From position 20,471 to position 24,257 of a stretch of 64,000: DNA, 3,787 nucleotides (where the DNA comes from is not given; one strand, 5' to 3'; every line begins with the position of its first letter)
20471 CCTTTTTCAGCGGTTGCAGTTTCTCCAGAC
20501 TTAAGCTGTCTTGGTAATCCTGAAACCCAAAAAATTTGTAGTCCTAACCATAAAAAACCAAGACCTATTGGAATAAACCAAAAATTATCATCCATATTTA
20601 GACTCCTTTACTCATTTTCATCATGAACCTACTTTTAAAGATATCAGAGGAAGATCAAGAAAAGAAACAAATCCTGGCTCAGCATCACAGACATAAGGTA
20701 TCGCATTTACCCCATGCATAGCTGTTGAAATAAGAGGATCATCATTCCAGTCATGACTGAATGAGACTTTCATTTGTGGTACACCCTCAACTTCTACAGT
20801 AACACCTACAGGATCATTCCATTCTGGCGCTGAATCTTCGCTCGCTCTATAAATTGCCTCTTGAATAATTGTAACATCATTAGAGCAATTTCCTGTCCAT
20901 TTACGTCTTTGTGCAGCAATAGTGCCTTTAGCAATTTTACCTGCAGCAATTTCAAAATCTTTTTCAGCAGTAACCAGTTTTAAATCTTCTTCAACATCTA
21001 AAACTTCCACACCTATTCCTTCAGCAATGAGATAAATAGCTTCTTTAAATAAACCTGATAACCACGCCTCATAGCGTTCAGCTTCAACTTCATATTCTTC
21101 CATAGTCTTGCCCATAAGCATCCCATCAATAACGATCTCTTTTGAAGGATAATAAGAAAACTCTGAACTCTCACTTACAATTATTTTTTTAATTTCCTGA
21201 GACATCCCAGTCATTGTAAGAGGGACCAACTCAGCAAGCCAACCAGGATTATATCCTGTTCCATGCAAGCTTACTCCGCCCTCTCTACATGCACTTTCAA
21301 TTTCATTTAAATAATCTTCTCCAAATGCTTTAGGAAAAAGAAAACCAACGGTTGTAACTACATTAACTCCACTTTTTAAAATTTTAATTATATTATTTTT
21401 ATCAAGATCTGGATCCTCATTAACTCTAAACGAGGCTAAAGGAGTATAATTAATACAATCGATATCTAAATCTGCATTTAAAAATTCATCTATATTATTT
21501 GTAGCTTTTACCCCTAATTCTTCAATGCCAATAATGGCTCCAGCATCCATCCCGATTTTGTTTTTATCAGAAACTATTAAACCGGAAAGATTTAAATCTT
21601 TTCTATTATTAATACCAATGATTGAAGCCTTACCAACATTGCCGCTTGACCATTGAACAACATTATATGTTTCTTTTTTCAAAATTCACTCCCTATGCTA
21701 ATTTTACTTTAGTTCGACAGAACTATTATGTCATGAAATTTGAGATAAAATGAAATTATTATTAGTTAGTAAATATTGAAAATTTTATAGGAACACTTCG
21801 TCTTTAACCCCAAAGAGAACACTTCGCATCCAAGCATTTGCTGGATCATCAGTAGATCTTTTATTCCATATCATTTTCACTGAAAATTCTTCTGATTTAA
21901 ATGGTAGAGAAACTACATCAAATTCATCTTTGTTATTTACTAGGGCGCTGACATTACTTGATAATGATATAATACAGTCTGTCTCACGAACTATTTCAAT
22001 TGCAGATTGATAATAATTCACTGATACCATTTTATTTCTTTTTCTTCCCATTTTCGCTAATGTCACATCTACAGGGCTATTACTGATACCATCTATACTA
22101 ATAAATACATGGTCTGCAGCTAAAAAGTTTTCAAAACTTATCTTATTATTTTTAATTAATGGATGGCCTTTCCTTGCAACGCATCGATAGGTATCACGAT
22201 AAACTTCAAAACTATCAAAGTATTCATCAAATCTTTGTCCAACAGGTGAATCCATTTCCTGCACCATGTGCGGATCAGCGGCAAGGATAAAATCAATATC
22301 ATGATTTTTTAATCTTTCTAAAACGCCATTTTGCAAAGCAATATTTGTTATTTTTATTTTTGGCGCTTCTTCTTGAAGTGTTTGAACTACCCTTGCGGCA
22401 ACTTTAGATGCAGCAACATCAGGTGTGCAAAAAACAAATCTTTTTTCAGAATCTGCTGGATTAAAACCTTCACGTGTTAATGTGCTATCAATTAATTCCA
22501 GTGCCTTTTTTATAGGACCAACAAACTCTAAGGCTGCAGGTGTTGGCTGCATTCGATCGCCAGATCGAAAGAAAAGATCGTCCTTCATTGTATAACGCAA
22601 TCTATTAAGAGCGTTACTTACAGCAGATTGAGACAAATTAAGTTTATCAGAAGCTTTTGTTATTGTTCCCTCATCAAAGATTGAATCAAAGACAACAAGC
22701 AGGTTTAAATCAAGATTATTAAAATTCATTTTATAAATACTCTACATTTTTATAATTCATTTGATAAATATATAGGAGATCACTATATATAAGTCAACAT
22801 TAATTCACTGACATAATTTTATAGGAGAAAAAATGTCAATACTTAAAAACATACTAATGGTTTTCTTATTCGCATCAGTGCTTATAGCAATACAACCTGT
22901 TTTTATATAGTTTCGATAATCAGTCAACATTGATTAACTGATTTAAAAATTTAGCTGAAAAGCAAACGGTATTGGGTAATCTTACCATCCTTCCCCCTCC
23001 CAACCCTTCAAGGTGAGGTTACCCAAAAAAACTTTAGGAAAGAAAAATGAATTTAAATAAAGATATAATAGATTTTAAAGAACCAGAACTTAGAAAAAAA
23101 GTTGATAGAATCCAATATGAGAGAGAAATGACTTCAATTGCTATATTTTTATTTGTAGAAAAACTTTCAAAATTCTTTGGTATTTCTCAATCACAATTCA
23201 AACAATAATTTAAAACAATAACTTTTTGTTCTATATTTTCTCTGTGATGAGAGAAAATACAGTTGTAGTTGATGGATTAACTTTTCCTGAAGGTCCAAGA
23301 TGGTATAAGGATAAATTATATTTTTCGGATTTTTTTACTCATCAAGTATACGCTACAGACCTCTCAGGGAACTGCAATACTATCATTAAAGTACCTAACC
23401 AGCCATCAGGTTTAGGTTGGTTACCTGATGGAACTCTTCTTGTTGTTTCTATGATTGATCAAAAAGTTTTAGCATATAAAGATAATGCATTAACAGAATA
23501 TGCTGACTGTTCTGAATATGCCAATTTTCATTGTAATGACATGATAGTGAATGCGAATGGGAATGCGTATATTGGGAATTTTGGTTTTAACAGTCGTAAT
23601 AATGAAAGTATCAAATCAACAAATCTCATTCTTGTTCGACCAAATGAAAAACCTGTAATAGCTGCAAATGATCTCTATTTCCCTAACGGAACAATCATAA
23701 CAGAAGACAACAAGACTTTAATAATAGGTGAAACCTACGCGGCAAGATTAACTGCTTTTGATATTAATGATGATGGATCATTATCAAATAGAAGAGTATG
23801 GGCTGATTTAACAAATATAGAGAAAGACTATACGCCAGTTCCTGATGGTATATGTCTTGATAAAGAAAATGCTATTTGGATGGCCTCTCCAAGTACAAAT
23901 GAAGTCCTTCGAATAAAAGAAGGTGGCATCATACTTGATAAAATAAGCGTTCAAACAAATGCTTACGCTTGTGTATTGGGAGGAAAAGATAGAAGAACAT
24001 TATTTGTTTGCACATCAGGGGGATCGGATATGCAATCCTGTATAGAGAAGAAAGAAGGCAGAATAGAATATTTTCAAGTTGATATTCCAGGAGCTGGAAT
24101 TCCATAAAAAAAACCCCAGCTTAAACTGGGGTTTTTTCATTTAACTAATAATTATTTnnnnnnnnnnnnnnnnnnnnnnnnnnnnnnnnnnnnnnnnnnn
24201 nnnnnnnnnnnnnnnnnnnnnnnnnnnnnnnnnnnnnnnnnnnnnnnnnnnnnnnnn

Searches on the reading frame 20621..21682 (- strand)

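Call 53: search_protein_families(library=pfam, proteins=[window:20621-21682:-], max_evalue=0.00001)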
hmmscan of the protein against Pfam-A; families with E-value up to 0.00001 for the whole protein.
window:20621-21682:- (353 aa): 1 family
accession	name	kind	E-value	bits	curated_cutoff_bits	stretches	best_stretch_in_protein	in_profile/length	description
PF19328.4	DAP_DH_C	-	4.1e-13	49.8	23.3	1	154-348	7-194/206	2,4-diaminopentanoate dehydrogenase C-terminal domain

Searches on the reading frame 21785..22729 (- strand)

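Call 53: search_protein_families(library=pfam, proteins=[window:21785-22729:-], max_evalue=0.00001)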
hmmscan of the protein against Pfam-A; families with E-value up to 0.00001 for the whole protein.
window:21785-22729:- (314 aa): 2 families
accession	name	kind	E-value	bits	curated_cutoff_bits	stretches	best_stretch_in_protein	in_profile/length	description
PF03466.25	LysR_substrate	-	3.4e-15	56.4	28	1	96-305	6-204/209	LysR substrate binding domain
PF00126.33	HTH_1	-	4.5e-15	55.8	26.6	1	8-66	1-59/60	Bacterial regulatory helix-turn-helix protein, lysR family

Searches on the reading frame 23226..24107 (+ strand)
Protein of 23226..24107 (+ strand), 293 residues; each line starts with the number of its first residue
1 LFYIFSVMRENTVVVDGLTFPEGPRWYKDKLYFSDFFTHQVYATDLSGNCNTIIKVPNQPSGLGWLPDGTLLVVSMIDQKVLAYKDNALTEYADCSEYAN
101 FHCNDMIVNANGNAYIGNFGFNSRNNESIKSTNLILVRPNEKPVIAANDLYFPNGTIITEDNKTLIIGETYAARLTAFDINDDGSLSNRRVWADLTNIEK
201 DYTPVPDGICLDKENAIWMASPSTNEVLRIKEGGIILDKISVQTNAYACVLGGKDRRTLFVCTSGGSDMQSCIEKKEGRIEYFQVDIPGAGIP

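Call 53: search_protein_families(library=pfam, proteins=[window:23226-24107:+], max_evalue=0.00001)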
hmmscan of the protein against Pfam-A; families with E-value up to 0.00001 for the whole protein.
window:23226-24107:+ (293 aa): 2 families
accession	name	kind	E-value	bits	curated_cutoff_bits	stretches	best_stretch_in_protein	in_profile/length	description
PF08450.18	SGL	-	2.6e-44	152.1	26.3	1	20-264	1-245/246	SMP-30/Gluconolactonase/LRE-like region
PF16261.11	DUF4915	-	5.3e-06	26.3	35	0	8-124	186-297/316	Domain of unknown function (DUF4915)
